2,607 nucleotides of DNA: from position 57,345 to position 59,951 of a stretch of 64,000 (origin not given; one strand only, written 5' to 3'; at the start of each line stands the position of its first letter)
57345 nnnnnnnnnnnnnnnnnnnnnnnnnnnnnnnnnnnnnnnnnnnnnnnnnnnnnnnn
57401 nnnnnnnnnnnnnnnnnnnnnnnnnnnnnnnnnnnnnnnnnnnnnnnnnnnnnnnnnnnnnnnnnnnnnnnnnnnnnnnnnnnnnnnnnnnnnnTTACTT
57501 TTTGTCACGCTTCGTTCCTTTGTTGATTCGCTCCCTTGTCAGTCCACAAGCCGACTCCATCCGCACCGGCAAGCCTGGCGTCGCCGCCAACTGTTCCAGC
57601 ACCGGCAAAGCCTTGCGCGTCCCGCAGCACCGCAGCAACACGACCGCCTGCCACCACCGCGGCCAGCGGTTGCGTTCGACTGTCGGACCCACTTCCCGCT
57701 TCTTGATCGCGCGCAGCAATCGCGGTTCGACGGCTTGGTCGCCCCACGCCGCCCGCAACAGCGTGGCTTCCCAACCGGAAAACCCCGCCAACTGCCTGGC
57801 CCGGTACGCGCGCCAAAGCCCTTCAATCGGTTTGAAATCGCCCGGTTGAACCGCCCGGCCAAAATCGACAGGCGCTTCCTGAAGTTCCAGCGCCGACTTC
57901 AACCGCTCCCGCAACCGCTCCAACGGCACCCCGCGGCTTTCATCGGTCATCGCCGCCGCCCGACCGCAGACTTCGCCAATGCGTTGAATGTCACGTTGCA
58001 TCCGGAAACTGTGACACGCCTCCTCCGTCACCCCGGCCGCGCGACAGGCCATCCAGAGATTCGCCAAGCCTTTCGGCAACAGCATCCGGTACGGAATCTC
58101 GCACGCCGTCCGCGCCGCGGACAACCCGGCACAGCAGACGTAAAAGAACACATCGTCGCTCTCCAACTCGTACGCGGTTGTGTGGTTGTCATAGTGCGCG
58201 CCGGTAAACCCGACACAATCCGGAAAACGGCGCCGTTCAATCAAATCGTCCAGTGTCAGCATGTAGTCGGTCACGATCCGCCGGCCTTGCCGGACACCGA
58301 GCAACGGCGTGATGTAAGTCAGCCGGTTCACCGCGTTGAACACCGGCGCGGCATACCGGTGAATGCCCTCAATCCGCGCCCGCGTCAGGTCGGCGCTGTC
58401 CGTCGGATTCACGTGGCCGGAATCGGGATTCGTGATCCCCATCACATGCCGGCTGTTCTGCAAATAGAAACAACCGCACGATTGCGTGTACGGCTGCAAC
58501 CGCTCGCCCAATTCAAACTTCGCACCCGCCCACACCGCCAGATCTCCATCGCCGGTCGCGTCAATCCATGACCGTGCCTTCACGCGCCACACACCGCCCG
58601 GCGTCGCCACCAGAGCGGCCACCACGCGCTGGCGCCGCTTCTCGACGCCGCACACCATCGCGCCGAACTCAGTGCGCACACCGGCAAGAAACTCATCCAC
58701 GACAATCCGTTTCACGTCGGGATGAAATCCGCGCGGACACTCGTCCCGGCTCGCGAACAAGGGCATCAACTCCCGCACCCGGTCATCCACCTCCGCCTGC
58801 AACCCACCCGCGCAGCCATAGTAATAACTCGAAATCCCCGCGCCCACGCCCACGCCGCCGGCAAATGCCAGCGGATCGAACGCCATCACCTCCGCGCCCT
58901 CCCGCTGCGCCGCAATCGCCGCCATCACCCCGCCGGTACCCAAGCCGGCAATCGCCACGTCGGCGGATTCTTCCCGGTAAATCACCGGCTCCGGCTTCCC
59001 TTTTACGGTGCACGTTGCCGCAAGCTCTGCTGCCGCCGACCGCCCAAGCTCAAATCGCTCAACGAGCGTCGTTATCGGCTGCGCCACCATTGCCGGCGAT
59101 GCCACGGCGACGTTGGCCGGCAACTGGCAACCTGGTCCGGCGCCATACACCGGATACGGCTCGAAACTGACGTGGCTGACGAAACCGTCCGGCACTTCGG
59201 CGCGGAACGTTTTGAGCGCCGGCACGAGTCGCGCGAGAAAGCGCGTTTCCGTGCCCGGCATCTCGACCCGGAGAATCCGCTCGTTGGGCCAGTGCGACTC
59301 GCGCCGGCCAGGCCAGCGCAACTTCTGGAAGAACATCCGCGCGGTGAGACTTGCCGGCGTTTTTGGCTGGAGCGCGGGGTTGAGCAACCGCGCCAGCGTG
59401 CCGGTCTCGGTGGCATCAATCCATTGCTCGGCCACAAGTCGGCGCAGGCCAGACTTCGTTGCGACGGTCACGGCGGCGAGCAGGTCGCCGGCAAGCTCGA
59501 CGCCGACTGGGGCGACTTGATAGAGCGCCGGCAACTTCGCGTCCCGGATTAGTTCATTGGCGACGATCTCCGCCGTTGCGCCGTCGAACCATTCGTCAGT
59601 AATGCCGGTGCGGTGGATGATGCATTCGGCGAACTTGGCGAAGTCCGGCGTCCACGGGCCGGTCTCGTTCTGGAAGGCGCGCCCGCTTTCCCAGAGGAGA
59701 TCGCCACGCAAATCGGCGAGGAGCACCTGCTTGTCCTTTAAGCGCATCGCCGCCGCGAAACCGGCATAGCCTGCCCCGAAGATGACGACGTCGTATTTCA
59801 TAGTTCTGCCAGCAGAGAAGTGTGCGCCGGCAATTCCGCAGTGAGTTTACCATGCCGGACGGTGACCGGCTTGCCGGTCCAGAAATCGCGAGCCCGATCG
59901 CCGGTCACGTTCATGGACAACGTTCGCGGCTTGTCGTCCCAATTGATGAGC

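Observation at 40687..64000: Putative GalNAc/galactose-containing glycan and amino-sugar utilisation island with several unclassifiable enzymes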

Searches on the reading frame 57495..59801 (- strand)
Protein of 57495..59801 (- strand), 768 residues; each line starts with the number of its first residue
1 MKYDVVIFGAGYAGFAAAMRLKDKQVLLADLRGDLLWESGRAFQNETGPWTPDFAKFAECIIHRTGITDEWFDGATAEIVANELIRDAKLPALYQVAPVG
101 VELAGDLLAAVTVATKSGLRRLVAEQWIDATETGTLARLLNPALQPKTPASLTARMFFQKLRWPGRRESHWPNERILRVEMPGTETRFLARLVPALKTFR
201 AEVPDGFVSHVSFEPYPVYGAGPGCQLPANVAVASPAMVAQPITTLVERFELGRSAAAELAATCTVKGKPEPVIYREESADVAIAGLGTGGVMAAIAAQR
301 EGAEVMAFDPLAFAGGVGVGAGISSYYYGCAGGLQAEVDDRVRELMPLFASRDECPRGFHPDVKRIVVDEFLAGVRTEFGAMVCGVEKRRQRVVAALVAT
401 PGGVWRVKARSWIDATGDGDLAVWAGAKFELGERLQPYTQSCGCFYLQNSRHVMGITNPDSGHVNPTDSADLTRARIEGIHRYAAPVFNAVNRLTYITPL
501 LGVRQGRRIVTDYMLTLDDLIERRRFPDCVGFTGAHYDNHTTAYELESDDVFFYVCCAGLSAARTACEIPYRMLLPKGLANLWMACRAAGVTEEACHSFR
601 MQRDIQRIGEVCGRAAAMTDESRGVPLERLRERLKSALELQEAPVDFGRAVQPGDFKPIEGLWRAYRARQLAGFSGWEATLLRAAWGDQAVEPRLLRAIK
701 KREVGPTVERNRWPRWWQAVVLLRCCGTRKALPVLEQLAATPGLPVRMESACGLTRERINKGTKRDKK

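Call 4: search_protein_families(library=pfam, proteins=[window:57495-59801:-], max_evalue=0.01)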
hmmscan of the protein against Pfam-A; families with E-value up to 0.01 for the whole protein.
window:57495-59801:- (768 aa): 4 families
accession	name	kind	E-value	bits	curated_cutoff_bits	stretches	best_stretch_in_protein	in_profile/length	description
PF12831.13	FAD_oxidored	-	7.2e-59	200.6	27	3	464-622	240-400/416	FAD dependent oxidoreductase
PF07992.20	Pyr_redox_2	-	6.1e-06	26.3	26.1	0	3-30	1-30/291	Pyridine nucleotide-disulphide oxidoreductase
PF01262.27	AlaDh_PNT_C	-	0.0016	18.3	23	0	277-309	26-58/214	Alanine dehydrogenase/PNT, C-terminal domain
PF03486.20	HI0933_like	-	0.0034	17.3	50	0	281-309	2-30/244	HI0933-like protein Rossmann domain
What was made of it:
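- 57495..59801 (-): Two-module PF12831 flavoprotein ('FAD2'), 768 aa, with two GxGxxG dinucleotide sites and a helical C-terminal domain. Reaction unknown. PF12831 200.6 bits (call 4).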

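Call 10: search_protein_families(library=ncbifam, proteins=[window:57495-59801:-], max_evalue=0.01)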
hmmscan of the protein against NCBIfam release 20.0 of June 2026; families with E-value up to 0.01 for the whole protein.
window:57495-59801:- (768 aa): 10 families
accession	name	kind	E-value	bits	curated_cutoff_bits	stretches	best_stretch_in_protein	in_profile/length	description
NF005511.0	PRK07121.1-4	equivalog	3.2e-06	25.9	466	1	276-337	17-76/553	FAD-binding protein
TIGR02032.1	GG-red-SF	subfamily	1.6e-05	24.7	158.8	0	3-30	1-30/297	geranylgeranyl reductase family protein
NF005512.0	PRK07121.1-5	subfamily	0.00016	20.4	812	1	276-336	18-77/489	FAD-binding protein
NF005691.0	PRK07494.1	equivalog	0.00027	19.6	459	0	276-310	5-39/404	UbiH/UbiF family hydroxylase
NF005064.0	PRK06481.1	equivalog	0.00049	18.9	542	0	2-25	61-84/506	flavocytochrome c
NF050086.1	pipecolate_AmaA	exception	0.00089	18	600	0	2-25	25-48/425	L-pipecolate oxidase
NF003725.0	PRK05329.2-4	equivalog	0.0022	17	345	0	1-26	7-32/429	glycerol-3-phosphate dehydrogenase subunit GlpB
NF053717.1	VnlPnlRedVprA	equivalog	0.0025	16.7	600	0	2-25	6-29/481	vinyl phenol reductase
NF009477.0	PRK12843.1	equivalog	0.0047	15.4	758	0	275-342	12-79/578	FAD-dependent oxidoreductase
NF005508.0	PRK07121.1-1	equivalog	0.0065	15.1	537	1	278-334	19-74/497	FAD-binding protein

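Call 14: search_solved_structures(query=window:57495-59801:-, max_evalue=1)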
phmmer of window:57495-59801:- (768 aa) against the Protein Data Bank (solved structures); distinct sequences matched with E-value up to 1: 19.
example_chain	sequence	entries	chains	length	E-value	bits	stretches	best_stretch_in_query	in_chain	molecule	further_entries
4at0_A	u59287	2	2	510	0.053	15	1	277-330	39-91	3-KETOSTEROID-DELTA4-5ALPHA-DEHYDROGENASE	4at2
6i4p_A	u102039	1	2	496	0.13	13.8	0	282-327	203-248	Dihydrolipoyl dehydrogenase, mitochondrial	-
1zmc_A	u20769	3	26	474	0.13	13.7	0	282-327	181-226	Dihydrolipoyl dehydrogenase, mitochondrial | Dihydrolipoyl dehydrogenase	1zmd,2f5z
3l8k_A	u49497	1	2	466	0.13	13.7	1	1-35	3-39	Dihydrolipoyl dehydrogenase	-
3rnm_A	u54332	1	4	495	0.13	13.7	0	282-327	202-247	Dihydrolipoyl dehydrogenase, mitochondrial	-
1zy8_A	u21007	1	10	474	0.14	13.7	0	282-327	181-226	Dihydrolipoyl dehydrogenase, mitochondrial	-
5nhg_A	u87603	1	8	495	0.16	13.4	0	282-327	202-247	Dihydrolipoyl dehydrogenase, mitochondrial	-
7psc_A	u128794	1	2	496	0.16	13.4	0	282-327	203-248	Dihydrolipoyl dehydrogenase, mitochondrial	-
7zyt_A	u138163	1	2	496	0.16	13.4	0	282-327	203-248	Dihydrolipoyl dehydrogenase, mitochondrial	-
9uuv_A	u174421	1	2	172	0.18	13.3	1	602-668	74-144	Allene oxide cyclase barrel-like domain-containing protein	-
5j5z_A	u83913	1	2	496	0.18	13.2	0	282-327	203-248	Dihydrolipoyl dehydrogenase, mitochondrial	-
6i4z_A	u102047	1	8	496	0.18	13.2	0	282-327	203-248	Dihydrolipoyl dehydrogenase, mitochondrial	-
6i4u_A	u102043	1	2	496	0.19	13.2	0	282-327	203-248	Dihydrolipoyl dehydrogenase, mitochondrial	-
6i4t_A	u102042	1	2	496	0.19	13.2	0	282-327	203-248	Dihydrolipoyl dehydrogenase, mitochondrial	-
6i4q_A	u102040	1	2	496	0.19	13.2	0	282-327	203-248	Dihydrolipoyl dehydrogenase, mitochondrial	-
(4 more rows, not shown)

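Call 47: find_homologous_proteins(query=window:57495-59801:-, max_evalue=1e-10)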
Query window:57495-59801:- (768 aa): 176 proteins with E <= 1e-10 among 8000 candidates; the best 120 are listed.
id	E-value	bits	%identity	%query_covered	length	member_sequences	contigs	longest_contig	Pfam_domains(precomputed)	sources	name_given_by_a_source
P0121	0.0e+0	1769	100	100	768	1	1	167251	PF07992.21,PF12831.14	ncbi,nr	ncbi:MAG: hypothetical protein PCFJNLEI_00061 [Verrucomicrobiae bacterium]|nr:hypothetical protein [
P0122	0.0e+0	1355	78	100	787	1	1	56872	PF12831.14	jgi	-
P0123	1.7e-267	908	55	99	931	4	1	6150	PF12831.14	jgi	jgi:hypothetical protein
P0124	8.9e-262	889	55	100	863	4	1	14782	PF12831.14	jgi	jgi:hypothetical protein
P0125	6.2e-258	876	56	96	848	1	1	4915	PF12831.14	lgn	-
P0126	3.7e-256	870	55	99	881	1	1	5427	PF12831.14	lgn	-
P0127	5.7e-252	857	54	97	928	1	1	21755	PF12831.14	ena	-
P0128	1.3e-246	839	54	98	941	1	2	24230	PF12831.14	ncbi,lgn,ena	-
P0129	7.4e-244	830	53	99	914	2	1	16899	PF12831.14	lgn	-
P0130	4.0e-238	811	52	96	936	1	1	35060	PF12831.14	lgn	-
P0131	4.2e-231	788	52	97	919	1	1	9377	PF12831.14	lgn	-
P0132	5.9e-231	787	52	97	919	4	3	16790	PF12831.14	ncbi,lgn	-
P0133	7.5e-231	787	51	100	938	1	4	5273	PF01946.24,PF00890.31,PF07992.21,PF00070.34,PF01134.29,PF12831.14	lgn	-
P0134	1.2e-230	786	52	94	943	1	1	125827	PF07992.21,PF00070.34,PF12831.14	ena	-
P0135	3.4e-229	781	50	99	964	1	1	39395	PF12831.14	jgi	jgi:hypothetical protein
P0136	6.4e-221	754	50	99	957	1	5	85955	PF12831.14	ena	-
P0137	1.3e-219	750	50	99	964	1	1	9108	PF12831.14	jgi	-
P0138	4.2e-219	748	50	99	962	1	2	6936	PF12831.14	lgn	-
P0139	1.6e-191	657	46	99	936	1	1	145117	PF01266.31,PF13450.13,PF00890.31,PF07992.21,PF00070.34,PF01134.29,PF12831.14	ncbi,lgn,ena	-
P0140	3.6e-190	652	47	92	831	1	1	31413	PF07992.21,PF12831.14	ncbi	-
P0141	2.8e-187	643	49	86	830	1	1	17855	PF01946.24,PF01266.31,PF07992.21,PF12831.14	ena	-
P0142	1.8e-186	640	45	87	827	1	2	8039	PF01266.31,PF03486.21,PF12831.14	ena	-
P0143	5.6e-185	635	45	98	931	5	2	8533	PF13450.13,PF07992.21,PF12831.14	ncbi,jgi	jgi:hypothetical protein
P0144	8.3e-180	618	44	96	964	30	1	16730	PF07992.21,PF01262.28,PF01134.29,PF12831.14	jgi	jgi:hypothetical protein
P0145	5.1e-177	609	44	100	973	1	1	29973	PF00890.31,PF07992.21,PF12831.14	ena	-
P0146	1.1e-174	601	45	95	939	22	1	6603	PF12831.14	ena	-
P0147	3.2e-174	600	42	100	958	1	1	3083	PF00890.31,PF07992.21,PF00070.34,PF12831.14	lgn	-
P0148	6.2e-174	599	43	100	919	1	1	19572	PF00890.31,PF07992.21,PF00070.34,PF12831.14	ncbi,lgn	-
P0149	2.2e-173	597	46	94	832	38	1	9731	PF12831.14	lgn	-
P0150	5.5e-173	595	43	96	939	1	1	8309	PF13450.13,PF07992.21,PF03486.21,PF01134.29,PF12831.14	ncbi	-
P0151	1.3e-171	591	43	99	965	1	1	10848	PF00890.31,PF07992.21,PF01134.29,PF12831.14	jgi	jgi:ribulose 1,5-bisphosphate synthetase/thiazole synthase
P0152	1.7e-170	587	45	93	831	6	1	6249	PF13450.13,PF12831.14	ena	-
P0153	3.5e-170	586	43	99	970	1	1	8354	PF12831.14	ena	-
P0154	1.2e-168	581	41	99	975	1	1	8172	PF12831.14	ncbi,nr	ncbi:MAG: FAD-dependent oxidoreductase [Spirochaetia bacterium]|nr:FAD-dependent oxidoreductase [Spi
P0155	4.3e-168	579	40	99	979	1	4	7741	PF12831.14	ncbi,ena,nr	ncbi:MAG: FAD-dependent oxidoreductase [Candidatus Brocadiia bacterium]|nr:FAD-dependent oxidoreduct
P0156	3.8e-167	576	40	99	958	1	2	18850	PF00070.34,PF12831.14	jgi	jgi:hypothetical protein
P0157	7.4e-166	572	42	100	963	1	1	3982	PF13450.13,PF00890.31,PF07992.21,PF00070.34,PF03486.21,PF01262.28,PF01134.29,PF12831.14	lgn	-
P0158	2.4e-165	570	42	99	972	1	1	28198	PF07992.21,PF12831.14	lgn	-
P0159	3.8e-164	566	39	99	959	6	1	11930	PF01266.31,PF00070.34,PF12831.14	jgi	jgi:hypothetical protein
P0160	4.3e-163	563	41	97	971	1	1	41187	PF12831.14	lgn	-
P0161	4.4e-163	563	40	99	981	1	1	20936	PF01266.31,PF12831.14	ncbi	-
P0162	3.3e-162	560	40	99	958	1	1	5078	PF00070.34,PF12831.14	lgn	-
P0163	5.9e-162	559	41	99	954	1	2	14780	PF01266.31,PF00890.31,PF07992.21,PF01494.26,PF12831.14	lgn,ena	-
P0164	4.4e-161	556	40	99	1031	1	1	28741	PF01946.24,PF01266.31,PF00890.31,PF07992.21,PF12831.14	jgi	jgi:glycine/D-amino acid oxidase-like deaminating enzyme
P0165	5.3e-161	556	41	97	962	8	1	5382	PF01946.24,PF01266.31,PF13450.13,PF00890.31,PF07992.21,PF00070.34,PF03486.21,PF01134.29,PF01494.26,PF12831.14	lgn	-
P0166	9.0e-161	555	41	99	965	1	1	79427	PF07992.21,PF12831.14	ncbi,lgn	-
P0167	3.4e-160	553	42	99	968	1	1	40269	PF00890.31,PF12831.14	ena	-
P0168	3.9e-160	553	43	98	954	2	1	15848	PF01946.24,PF13450.13,PF00890.31,PF07992.21,PF03486.21,PF01134.29,PF01494.26,PF12831.14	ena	-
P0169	4.7e-160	553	42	97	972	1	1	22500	PF07992.21,PF00070.34,PF12831.14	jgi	-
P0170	7.3e-160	552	41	92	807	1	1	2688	PF12831.14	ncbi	ncbi:MAG: FAD-dependent oxidoreductase, partial [Planctomycetota bacterium]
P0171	4.8e-159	549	39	99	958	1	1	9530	PF00070.34,PF12831.14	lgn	-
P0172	5.3e-159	549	41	100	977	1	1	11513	PF00890.31,PF07992.21,PF00070.34,PF12831.14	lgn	-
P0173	3.3e-158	547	41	96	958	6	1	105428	PF13450.13,PF07992.21,PF12831.14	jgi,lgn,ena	-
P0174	4.6e-158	546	40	93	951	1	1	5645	PF13450.13,PF00890.31,PF07992.21,PF01262.28,PF13646.13,PF12831.14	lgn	-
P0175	5.8e-158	546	41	99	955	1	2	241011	PF01946.24,PF00890.31,PF07992.21,PF03486.21,PF01262.28,PF12831.14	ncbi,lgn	ncbi:MAG: FAD-dependent oxidoreductase [Phycisphaeraceae bacterium]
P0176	1.1e-157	545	41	92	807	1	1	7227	PF12831.14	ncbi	ncbi:MAG: FAD-dependent oxidoreductase, partial [Planctomycetota bacterium]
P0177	1.5e-157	544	42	93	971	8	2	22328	PF12831.14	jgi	-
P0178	8.1e-157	542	41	99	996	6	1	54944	PF01266.31,PF13450.13,PF00890.31,PF07992.21,PF00070.34,PF01134.29,PF01494.26,PF12831.14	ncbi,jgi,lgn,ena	-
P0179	8.6e-157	542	40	99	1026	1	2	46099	PF13450.13,PF00890.31,PF07992.21,PF01134.29,PF12831.14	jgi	jgi:hypothetical protein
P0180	1.3e-156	541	39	95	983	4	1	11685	PF12831.14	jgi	-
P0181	2.3e-156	540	40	96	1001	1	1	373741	PF01266.31,PF13450.13,PF00890.31,PF07992.21,PF00070.34,PF03486.21,PF12831.14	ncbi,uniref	ncbi:FAD-dependent oxidoreductase [Phycisphaerales bacterium AB-hyl4]|uniref:FAD-dependent oxidoredu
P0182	7.2e-156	539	40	99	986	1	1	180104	PF12831.14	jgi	jgi:hypothetical protein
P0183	7.5e-156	539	43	95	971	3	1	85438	PF00890.31,PF12831.14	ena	-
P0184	7.5e-156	539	41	99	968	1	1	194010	PF01946.24,PF01266.31,PF13450.13,PF07992.21,PF12831.14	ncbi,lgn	-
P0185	1.4e-155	538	41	99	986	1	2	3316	PF01134.29,PF12831.14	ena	-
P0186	1.9e-155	537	41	96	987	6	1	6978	PF12831.14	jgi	jgi:hypothetical protein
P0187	1.5e-154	534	42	97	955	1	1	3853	PF12831.14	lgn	-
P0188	3.2e-154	533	40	99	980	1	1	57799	PF13450.13,PF07992.21,PF12831.14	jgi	jgi:hypothetical protein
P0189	3.8e-154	533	40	96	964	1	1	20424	PF01266.31,PF13450.13,PF00890.31,PF07992.21,PF03486.21,PF01262.28,PF01134.29,PF12831.14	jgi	jgi:hypothetical protein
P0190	4.2e-154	533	40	98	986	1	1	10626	PF00890.31,PF07992.21,PF01134.29,PF12831.14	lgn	-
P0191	2.1e-153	531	42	99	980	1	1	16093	PF01266.31,PF00070.34,PF12831.14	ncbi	-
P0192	5.8e-153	529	40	96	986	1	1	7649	PF07992.21,PF12831.14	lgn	-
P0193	6.1e-153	529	40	99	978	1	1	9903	PF01266.31,PF12831.14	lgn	-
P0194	9.4e-153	529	41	99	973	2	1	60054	PF07992.21,PF12831.14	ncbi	-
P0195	9.8e-153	528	41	100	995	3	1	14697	PF01946.24,PF01266.31,PF13450.13,PF00890.31,PF07992.21,PF12831.14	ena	-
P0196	1.2e-152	528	40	96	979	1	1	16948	PF01266.31,PF13450.13,PF00890.31,PF07992.21,PF00070.34,PF03486.21,PF01134.29,PF01494.26,PF12831.14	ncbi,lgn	ncbi:MAG: FAD-dependent oxidoreductase [Phycisphaeraceae bacterium]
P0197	1.3e-152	528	37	99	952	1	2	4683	PF01266.31,PF00890.31,PF12831.14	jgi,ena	-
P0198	2.5e-152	527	41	97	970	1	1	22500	PF12831.14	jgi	-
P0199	2.7e-151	524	40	99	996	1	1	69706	PF00890.31,PF07992.21,PF12831.14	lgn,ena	-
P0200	3.1e-151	523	40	96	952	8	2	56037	PF00890.31,PF03486.21,PF12831.14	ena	-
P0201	6.8e-151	522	40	96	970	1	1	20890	PF12831.14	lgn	-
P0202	2.2e-150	521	42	99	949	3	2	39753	PF13450.13,PF12831.14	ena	-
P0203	5.0e-150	519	41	95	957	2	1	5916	PF13646.13,PF12831.14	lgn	-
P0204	5.7e-150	519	41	99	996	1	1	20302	PF12831.14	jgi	jgi:hypothetical protein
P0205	7.1e-150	519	38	99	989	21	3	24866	PF13450.13,PF00890.31,PF07992.21,PF12831.14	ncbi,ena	-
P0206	9.5e-150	519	40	96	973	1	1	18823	PF00070.34,PF12831.14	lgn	-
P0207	1.0e-149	518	40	96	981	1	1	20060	PF12831.14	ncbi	-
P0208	2.6e-149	517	39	96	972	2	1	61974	PF12831.14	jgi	jgi:hypothetical protein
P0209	2.8e-149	517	39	96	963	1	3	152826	PF00890.31,PF12831.14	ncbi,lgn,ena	-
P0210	3.4e-149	517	41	94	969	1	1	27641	PF00890.31,PF12831.14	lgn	-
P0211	1.0e-148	515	40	99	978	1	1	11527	PF01266.31,PF03486.21,PF12831.14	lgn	-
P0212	5.1e-148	513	39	99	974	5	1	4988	PF07992.21,PF12831.14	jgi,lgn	jgi:hypothetical protein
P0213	6.8e-148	512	39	99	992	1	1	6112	PF00890.31,PF07992.21,PF00070.34,PF12831.14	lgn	-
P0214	9.5e-148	512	39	96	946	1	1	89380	PF00890.31,PF12831.14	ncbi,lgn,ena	-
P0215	1.5e-147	511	39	99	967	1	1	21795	PF13450.13,PF00890.31,PF07992.21,PF01134.29,PF12831.14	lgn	-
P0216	1.6e-147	511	39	99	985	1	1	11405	PF12831.14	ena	-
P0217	1.5e-146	508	41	99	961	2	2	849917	PF13450.13,PF00890.31,PF13646.13,PF01134.29,PF12831.14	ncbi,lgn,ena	-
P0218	2.9e-146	507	37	97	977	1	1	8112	PF00890.31,PF12831.14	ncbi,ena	-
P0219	7.5e-146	506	39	96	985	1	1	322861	PF12831.14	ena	-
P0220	1.4e-145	505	38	98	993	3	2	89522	PF07992.21,PF12831.14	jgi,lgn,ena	-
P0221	3.3e-145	504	41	100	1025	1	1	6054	PF12831.14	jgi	jgi:hypothetical protein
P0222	3.4e-145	503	39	96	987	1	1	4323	PF13450.13,PF00890.31,PF01262.28,PF12831.14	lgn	-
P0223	4.5e-145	503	40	95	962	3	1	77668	PF00890.31,PF01134.29,PF12831.14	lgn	-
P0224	5.2e-145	503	40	96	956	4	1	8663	PF00890.31,PF12831.14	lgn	-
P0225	1.6e-144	501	56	53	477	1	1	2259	PF12831.14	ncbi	ncbi:MAG: FAD-dependent oxidoreductase, partial [bacterium]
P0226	1.2e-143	498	39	99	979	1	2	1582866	PF12831.14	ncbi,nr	ncbi:FAD-dependent oxidoreductase [Opitutaceae bacterium TAV4]|nr:FAD-dependent oxidoreductase [Opit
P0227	1.5e-143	498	38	99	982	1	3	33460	PF00890.31,PF12831.14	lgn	-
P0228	2.7e-143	497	40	94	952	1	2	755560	PF13450.13,PF12831.14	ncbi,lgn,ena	-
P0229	9.3e-143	495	41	97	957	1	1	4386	PF01266.31,PF00890.31,PF12831.14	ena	-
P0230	1.5e-142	495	37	98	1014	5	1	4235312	PF01266.31,PF00890.31,PF07992.21,PF01134.29,PF12831.14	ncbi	ncbi:hypothetical protein LSHI6S_03233 [Leifsonia shinshuensis]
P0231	2.8e-142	494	39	99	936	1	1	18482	PF13450.13,PF12831.14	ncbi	-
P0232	6.7e-142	493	38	96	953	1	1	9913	PF00890.31,PF12831.14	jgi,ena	-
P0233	1.6e-141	491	39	99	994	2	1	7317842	PF12831.14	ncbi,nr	ncbi:hypothetical protein OPIT5_00905 [Opitutaceae bacterium TAV5]|nr:hypothetical protein OPIT5_009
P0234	2.4e-141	491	38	99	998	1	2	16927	PF00890.31,PF12831.14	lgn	-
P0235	1.4e-140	488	39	99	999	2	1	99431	PF12831.14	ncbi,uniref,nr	ncbi:FAD-dependent oxidoreductase [Geminisphaera colitermitum]|uniref:FAD-dependent oxidoreductase n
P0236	2.3e-140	488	43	81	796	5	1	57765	PF12831.14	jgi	jgi:hypothetical protein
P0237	1.6e-139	485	37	99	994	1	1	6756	PF12831.14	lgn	-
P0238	1.1e-138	482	37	99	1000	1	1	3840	PF13450.13,PF07992.21,PF12831.14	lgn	-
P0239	7.6e-138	479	39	99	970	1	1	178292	PF07992.21,PF12831.14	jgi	jgi:FAD-dependent oxidoreductase family protein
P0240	1.3e-137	478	38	96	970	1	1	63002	PF01266.31,PF00890.31,PF07992.21,PF01134.29,PF12831.14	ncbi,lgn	-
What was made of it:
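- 57495..59801 (-): 100% identical to PCFJNLEI_00061 (call 47).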

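Call 48: find_encoding_contigs(protein=P0121, flank=10000, max_places=2)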
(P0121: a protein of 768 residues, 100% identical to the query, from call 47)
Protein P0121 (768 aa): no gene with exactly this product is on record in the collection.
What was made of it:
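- Tried and rejected: The exact source contig could not be fetched by protein look-up (call 48), so what lies upstream of the truncated GH20C gene is unknown.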

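Call 49: find_encoding_contigs(protein=P0233, flank=8000, max_places=1)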
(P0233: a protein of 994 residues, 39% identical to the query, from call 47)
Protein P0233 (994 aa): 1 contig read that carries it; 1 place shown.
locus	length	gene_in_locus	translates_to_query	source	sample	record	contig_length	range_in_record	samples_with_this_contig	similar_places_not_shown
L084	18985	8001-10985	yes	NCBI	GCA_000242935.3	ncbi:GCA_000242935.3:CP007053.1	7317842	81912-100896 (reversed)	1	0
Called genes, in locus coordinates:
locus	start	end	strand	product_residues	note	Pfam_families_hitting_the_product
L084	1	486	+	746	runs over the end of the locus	-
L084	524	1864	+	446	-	PF01408:GFO_IDH_MocA, PF02894:GFO_IDH_MocA_C, PF22725:GFO_IDH_MocA_C3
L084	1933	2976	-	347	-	PF00356:LacI, PF13377:Peripla_BP_3 (weak)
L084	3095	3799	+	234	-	PF07596:SBP_bac_10 (faint)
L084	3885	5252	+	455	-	PF12951:PATR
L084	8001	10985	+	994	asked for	PF12831:FAD_oxidored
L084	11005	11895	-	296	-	PF08857:ParBc_2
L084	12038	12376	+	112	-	-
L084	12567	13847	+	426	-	PF21751:DACNV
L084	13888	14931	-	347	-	PF01745:IPT (weak), PF01715:IPPT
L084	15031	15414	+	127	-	-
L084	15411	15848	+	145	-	PF13801:Metal_resist (weak)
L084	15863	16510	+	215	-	PF04542:Sigma70_r2, PF08281:Sigma70_r4_2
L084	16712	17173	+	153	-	-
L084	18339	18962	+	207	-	PF06580:His_kinase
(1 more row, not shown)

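Call 50: find_encoding_contigs(protein=P0230, flank=8000, max_places=1)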
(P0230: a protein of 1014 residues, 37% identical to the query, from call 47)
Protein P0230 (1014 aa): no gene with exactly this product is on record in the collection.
